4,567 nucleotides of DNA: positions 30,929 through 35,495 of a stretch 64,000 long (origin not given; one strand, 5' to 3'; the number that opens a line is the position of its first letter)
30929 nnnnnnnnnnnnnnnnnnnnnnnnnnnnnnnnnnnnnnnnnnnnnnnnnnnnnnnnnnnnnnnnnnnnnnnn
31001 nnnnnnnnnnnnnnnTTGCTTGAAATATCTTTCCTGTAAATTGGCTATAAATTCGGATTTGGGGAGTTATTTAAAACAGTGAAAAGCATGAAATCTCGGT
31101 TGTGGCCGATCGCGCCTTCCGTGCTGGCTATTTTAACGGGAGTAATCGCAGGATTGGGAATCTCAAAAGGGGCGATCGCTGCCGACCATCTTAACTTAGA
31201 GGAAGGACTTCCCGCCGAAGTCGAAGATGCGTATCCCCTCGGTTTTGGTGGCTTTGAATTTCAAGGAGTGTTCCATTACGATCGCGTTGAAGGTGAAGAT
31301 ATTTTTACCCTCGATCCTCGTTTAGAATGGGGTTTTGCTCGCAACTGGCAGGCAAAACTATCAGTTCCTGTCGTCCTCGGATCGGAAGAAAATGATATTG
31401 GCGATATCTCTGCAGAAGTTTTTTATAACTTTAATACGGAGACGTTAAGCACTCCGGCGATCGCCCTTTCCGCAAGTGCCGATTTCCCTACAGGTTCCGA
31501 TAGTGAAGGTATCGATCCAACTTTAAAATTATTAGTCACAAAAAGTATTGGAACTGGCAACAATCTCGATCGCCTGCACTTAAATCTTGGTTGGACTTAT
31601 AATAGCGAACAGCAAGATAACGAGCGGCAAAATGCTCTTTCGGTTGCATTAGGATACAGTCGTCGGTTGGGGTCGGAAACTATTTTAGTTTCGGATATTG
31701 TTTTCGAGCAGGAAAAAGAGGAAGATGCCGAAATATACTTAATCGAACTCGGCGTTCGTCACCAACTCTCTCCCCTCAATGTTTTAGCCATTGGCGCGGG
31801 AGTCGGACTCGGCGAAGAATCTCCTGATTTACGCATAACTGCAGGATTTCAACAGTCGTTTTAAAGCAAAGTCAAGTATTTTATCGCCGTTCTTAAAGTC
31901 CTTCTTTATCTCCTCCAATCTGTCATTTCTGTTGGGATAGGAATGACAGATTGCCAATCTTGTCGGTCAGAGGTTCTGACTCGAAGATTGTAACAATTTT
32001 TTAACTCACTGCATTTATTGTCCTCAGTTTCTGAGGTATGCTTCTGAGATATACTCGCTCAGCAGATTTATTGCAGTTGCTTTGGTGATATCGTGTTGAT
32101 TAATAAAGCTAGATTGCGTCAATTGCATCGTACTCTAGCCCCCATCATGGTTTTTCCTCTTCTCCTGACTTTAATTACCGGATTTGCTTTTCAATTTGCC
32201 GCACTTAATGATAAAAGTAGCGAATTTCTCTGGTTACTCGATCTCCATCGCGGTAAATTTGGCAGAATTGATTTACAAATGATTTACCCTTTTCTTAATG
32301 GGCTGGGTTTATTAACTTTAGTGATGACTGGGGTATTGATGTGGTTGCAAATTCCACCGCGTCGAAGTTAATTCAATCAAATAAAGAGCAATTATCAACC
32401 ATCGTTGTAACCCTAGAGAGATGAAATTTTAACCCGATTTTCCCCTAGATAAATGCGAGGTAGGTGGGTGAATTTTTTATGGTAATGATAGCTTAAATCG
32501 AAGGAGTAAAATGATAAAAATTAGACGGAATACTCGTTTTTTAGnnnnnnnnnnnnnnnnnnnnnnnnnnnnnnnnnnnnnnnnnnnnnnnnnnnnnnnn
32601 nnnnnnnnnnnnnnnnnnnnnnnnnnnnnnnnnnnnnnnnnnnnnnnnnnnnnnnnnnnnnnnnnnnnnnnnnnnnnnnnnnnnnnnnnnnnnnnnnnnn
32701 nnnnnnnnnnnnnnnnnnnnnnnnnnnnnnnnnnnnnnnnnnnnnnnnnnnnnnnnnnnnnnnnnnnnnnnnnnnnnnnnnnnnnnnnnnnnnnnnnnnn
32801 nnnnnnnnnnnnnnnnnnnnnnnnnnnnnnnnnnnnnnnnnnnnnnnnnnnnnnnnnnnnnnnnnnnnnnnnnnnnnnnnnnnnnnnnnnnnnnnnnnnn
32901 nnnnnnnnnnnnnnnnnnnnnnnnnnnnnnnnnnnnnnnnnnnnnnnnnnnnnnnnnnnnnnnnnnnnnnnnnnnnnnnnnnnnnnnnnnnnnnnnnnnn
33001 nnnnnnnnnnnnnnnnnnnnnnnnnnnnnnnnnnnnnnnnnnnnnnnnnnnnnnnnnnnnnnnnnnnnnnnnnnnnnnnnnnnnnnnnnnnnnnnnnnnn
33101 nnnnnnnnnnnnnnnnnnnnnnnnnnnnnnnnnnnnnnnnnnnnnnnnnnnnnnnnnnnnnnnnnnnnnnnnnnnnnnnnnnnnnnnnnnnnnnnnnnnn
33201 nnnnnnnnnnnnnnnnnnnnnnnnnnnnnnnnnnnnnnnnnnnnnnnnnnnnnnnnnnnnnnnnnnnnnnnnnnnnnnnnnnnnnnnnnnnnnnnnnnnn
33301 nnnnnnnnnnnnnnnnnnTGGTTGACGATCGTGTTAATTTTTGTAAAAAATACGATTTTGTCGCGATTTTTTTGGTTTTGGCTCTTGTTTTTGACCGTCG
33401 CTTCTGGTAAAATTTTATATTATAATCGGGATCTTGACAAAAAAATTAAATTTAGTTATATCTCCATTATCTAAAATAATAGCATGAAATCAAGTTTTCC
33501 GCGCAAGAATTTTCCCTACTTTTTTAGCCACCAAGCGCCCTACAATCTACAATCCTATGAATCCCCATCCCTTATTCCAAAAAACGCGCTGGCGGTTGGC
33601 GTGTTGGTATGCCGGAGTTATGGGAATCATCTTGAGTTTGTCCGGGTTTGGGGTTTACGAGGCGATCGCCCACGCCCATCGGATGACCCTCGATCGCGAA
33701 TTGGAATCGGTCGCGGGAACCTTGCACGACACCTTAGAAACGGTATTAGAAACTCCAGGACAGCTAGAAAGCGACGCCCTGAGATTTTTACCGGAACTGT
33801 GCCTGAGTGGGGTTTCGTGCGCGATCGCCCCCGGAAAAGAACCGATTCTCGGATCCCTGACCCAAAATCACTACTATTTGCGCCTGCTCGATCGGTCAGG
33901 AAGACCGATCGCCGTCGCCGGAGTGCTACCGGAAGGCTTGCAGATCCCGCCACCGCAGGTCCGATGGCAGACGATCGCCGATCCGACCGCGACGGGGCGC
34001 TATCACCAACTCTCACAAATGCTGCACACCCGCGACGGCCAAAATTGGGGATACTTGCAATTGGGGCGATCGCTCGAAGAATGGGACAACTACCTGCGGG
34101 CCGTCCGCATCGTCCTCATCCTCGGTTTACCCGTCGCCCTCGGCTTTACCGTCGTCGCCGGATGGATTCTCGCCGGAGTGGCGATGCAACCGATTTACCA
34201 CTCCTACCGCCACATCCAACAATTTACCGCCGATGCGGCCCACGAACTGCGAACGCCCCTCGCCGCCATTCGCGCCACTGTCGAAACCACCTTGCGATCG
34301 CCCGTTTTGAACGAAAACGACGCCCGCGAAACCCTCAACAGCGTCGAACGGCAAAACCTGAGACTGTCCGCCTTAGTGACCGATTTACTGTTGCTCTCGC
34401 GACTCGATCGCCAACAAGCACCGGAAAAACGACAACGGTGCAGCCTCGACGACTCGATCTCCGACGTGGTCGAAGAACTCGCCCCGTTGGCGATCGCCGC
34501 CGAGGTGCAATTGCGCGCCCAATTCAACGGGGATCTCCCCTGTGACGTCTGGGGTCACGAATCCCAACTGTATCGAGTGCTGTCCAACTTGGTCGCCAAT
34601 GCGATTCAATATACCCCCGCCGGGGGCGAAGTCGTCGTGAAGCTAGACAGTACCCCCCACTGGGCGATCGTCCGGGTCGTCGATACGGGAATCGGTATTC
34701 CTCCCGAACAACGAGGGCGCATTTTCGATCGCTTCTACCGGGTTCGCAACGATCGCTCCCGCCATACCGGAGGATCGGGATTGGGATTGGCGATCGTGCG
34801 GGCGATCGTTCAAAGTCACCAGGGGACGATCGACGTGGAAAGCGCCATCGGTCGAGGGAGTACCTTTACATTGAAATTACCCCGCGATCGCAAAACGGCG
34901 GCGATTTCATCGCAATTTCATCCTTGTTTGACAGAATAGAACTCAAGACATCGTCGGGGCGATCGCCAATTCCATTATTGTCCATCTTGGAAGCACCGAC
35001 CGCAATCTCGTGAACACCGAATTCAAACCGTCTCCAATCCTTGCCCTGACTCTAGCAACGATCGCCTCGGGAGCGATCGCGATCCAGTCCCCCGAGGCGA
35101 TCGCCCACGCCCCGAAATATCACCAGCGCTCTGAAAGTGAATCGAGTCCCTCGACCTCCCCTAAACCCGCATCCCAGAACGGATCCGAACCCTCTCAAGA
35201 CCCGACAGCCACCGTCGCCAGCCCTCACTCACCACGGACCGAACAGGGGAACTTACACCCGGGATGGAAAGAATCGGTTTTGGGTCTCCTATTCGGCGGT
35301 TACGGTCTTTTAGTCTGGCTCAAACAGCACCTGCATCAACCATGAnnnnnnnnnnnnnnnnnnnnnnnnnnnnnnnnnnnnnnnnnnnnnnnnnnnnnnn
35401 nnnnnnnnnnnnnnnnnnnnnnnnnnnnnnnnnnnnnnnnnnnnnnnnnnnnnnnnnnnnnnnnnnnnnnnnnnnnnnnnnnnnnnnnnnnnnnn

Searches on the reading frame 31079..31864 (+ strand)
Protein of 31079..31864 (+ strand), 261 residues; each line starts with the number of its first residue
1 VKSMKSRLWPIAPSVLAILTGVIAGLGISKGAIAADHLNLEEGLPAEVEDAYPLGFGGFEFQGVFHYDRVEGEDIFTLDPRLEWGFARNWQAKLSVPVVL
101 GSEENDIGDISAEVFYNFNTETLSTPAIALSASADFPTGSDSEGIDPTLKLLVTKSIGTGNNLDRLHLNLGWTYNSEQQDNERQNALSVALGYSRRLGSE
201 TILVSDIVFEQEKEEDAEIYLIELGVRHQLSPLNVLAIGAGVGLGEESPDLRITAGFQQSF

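Call 3: search_protein_families(library=pfam, proteins=[window:31079-31864:+], max_evalue=0.1)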
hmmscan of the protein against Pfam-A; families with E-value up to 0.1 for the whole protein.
window:31079-31864:+ (261 aa): 1 family
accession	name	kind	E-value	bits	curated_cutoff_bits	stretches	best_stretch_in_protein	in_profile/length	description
PF13557.12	Phenol_MetA_deg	-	3.6e-08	34.2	22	1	75-258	48-239/242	Putative MetA-pathway of phenol degradation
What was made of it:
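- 31079..31864 (+): Obligate partner: 12-stranded outer-membrane barrel (Phenol_MetA_deg / COG4313 / FapF family) with predicted mature N-terminus A-D-H. PF13557 at 3.6e-8 (call 3).
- On Phenol_MetA_deg / COG4313 / FapF barrels (for the partner gene 31079-31864): 34.2 bits against a cut-off of 22 (call 3).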

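Call 4: search_protein_families(library=ncbifam, proteins=[window:31079-31864:+], max_evalue=0.1)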
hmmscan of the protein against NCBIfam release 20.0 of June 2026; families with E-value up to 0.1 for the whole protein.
window:31079-31864:+ (261 aa): 1 family
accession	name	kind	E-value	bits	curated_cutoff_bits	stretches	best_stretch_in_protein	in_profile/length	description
NF058560.1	FblAmlydTptrFapF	equivalog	2.5e-05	23.3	700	1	103-146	213-256/420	fibril amyloid transporter FapF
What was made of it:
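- Checked: The downstream genes are a Phenol_MetA_deg barrel (31079-31864) and a two-component system (32545-33318 and 33557-34939), as stated (calls 3, 4).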

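Call 54: find_homologous_proteins(query=window:31079-31864:+, max_evalue=0.001)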
Query window:31079-31864:+ (261 aa): 184 proteins with E <= 0.001 among 4628 candidates; the best 120 are listed.
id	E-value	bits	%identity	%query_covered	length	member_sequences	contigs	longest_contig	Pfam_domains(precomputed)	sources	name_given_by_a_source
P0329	1.7e-158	544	94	100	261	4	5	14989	PF13557.13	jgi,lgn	jgi:hypothetical protein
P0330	2.2e-97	344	62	99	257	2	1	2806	PF13557.13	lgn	-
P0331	2.6e-96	340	62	99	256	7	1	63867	PF13557.13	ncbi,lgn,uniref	ncbi:MAG: transporter [Coleofasciculus sp. G1-WW12-02]|uniref:transporter n=1 Tax=Coleofasciculus sp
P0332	1.4e-95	338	65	87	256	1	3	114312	PF13557.13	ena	-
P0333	2.6e-95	337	65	88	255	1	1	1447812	PF13557.13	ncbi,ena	-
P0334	1.3e-94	335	64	87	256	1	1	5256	PF11383.15,PF13557.13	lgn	-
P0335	4.0e-94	333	59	99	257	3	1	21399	PF13557.13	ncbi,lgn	ncbi:MAG: transporter [Coleofasciculaceae cyanobacterium]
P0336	3.2e-92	327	62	92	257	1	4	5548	PF13557.13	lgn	-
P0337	3.2e-92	327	61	90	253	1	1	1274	PF13557.13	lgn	-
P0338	8.4e-92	325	62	88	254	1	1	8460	PF13557.13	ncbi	-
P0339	1.6e-90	321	63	87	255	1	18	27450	PF13557.13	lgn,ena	-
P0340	3.9e-90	320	56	99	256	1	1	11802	PF13557.13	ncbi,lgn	-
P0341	5.9e-90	319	58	94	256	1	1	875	PF13557.13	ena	-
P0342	1.2e-89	318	59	87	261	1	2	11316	PF13557.13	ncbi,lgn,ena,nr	ncbi:MAG: transporter [Calothrix sp. MO_167.B12]|nr:transporter [Calothrix sp. MO_167.B12]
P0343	3.9e-89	317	61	88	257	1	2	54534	PF13557.13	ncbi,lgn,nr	ncbi:MAG: transporter [Oscillatoria sp. PMC 1068.18]|nr:transporter [Oscillatoria sp. PMC 1076.18] M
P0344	5.7e-89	316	55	94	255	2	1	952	PF13557.13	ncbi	-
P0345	1.2e-87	312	56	99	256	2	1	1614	PF13557.13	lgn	-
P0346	7.7e-87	309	54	93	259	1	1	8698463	PF13557.13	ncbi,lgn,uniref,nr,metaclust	ncbi:hypothetical protein Riv7116_3219 [Rivularia sp. PCC 7116]|uniref:transporter n=1 Tax=Rivularia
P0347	8.3e-87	309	59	89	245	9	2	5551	PF13557.13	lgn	-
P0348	1.1e-86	309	60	88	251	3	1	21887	PF13557.13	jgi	-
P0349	4.6e-86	307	57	90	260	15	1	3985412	PF13557.13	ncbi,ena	-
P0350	5.4e-86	306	59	89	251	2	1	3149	PF13557.13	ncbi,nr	ncbi:MAG: transporter [Moorea sp. SIO2B7]|nr:transporter [Moorena sp. SIO2B7]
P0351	1.6e-85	305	59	87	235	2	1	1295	PF13557.13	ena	-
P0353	6.3e-85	303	58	98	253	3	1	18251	PF13557.13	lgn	-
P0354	6.8e-85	303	60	92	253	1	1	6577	PF13557.13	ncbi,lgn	-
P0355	3.3e-84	301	55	100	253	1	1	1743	PF13557.13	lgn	-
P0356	1.6e-83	298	58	92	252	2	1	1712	PF13557.13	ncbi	-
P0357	3.4e-83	297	55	93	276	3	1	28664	PF13557.13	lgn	-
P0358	4.0e-83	297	54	100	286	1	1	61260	PF13557.13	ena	-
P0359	6.8e-83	296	56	88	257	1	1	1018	PF13557.13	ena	-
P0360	6.9e-82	293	58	89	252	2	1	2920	PF13557.13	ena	-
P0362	2.1e-80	288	54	98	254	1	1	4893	PF13557.13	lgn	-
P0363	2.1e-79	285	57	92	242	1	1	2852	PF13557.13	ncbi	ncbi:MAG: transporter [Cyanobacteria bacterium P01_A01_bin.17]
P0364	6.6e-79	283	57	89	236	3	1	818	PF13557.13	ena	-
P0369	4.9e-76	274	54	90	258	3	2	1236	PF13557.13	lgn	-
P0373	4.6e-75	271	54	90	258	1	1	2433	PF13557.13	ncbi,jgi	-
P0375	5.7e-75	270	56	88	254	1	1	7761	PF13557.13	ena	-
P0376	7.5e-75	270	53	91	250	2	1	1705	PF13557.13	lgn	-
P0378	1.4e-74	269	52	96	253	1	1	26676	PF13557.13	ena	-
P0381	7.2e-74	267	55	87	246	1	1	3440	PF13557.13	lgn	-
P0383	5.6e-73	264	52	95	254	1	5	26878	PF13557.13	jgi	jgi:hypothetical protein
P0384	5.8e-73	264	54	88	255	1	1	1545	PF13557.13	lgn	-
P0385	1.0e-72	263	54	87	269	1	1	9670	PF13557.13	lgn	-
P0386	2.1e-72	262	54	88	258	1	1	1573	PF13557.13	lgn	-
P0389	6.6e-72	260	53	86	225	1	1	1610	PF13557.13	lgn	-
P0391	1.1e-71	260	52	88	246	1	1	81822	PF13557.13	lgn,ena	-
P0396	4.0e-71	258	47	100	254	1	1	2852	PF13557.13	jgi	jgi:hypothetical protein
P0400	1.9e-70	255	54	88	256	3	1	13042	PF13557.13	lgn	-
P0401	2.5e-70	255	48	98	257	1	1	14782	PF13557.13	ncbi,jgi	jgi:hypothetical protein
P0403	4.2e-70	254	48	99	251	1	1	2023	PF13557.13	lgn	-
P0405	7.2e-70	254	50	87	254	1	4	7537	PF13557.13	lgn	-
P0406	9.6e-70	253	51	87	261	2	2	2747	PF13557.13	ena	-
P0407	1.1e-69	253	51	87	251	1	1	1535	PF13557.13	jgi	jgi:hypothetical protein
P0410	2.6e-69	252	48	95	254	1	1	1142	PF13557.13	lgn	-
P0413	1.4e-68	249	53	87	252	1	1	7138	PF13557.13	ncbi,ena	-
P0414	1.8e-68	249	52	87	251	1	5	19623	PF13557.13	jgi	jgi:hypothetical protein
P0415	2.1e-68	249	49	93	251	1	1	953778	PF13557.13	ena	-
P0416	2.2e-68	249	47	98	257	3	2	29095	PF13557.13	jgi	-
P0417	2.3e-68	249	49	93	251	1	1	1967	PF13557.13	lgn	-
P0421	6.0e-68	247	51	90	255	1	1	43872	PF13557.13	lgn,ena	-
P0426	6.0e-67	244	50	87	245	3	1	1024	PF13557.13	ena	-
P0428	6.6e-67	244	51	87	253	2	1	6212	PF13557.13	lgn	-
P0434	1.8e-66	242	49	87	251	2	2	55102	PF13557.13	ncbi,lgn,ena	-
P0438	7.5e-66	240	49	90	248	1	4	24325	PF13557.13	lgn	-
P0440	1.0e-65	240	48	94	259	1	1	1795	PF13557.13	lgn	-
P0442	1.8e-65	239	51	82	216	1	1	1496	PF13557.13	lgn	-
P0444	2.8e-65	239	50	88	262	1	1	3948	PF13557.13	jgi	jgi:hypothetical protein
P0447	5.4e-65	238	46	94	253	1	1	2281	PF13557.13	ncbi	-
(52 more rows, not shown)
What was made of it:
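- Two barrel homologues are fused to a CopZ-type HMA domain (call 54).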

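Call 77: predict_structure(alignment_id=A2)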
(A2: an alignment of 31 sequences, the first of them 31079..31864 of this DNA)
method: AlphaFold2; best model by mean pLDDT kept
length: 261 residues; sequences in the alignment: 31
mean_pLDDT: 83.1   pTM: 0.77
mean pLDDT of the five models: 83.1, 82.9, 82.2, 79.9, 78.0
residues with pLDDT >= 90: 138; 70-90: 73; 50-70: 29; < 50: 21
segments of 3 or more residues with pLDDT < 50: 1-8, 28-40
pLDDT, mean of each block of 10 residues (from residue 1): 47 68 58 42 62 80 91 91 92 93 81 90 86 91 91 87 87 93 95 89 92 92 91 89 92 91 86
secondary structure, 60 per line:
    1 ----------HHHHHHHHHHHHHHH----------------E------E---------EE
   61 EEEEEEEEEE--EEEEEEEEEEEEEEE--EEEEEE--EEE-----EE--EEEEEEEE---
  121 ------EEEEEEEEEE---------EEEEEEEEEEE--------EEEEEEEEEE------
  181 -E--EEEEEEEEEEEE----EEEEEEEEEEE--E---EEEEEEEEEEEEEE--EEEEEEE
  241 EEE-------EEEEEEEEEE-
elements in order: H11-25 E59-70 E73-87 E90-95 E98-100 E110-117 E127-136 E146-156 E165-174 E185-196 E201-211 E218-231 E234-243 E251-260
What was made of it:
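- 31079..31864 (+): AlphaFold pLDDT 83 with 12 strands (call 77).
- On Phenol_MetA_deg / COG4313 / FapF barrels (for the partner gene 31079-31864): 12 strands at pLDDT 83 (call 77).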

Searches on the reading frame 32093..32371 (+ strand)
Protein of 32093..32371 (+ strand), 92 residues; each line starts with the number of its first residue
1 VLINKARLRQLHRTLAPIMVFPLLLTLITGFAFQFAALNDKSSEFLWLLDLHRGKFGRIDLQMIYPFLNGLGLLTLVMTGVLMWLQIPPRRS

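Call 3: search_protein_families(library=pfam, proteins=[window:32093-32371:+], max_evalue=0.1)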
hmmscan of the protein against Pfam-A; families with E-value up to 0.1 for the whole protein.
window:32093-32371:+ (92 aa): 3 families
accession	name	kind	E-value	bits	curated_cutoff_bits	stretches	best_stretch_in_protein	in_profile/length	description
PF03929.21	PepSY_TM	-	1.6e-07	31.9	28.8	1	47-86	256-294/295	PepSY-associated TM region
PF13301.11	DUF4079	-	0.023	15.3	31.4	1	5-90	43-108/141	Protein of unknown function (DUF4079)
PF14358.11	DUF4405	-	0.052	14.5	26.7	0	73-89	10-26/66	Domain of unknown function (DUF4405)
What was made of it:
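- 32093..32371 (+): 92-aa two-helix membrane protein resembling the PepSY_TM family. PF03929 at 1.6e-7 (call 3).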

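Call 4: search_protein_families(library=ncbifam, proteins=[window:32093-32371:+], max_evalue=0.1)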
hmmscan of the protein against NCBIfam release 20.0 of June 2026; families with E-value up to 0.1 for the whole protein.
window:32093-32371:+ (92 aa): 1 family
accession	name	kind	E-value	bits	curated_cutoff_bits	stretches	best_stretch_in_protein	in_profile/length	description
NF007787.0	PRK10478.1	equivalog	0.052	12.5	426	0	3-35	120-152/359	PTS fructose transporter subunit EIIC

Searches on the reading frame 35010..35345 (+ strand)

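Call 3: search_protein_families(library=pfam, proteins=[window:35010-35345:+], max_evalue=0.1)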
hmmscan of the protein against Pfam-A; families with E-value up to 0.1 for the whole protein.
window:35010-35345:+ (111 aa): 2 families
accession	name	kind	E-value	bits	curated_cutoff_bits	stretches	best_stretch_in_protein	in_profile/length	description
PF10463.15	Peptidase_U49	-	0.046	13.8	23.9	1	26-63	46-84/202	Peptidase U49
PF06796.16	NapE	-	0.085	12.9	25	0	95-107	35-47/54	Periplasmic nitrate reductase protein NapE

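Call 4: search_protein_families(library=ncbifam, proteins=[window:35010-35345:+], max_evalue=0.1)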
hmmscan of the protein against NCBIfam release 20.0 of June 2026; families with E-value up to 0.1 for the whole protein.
window:35010-35345:+ (111 aa): 0 families
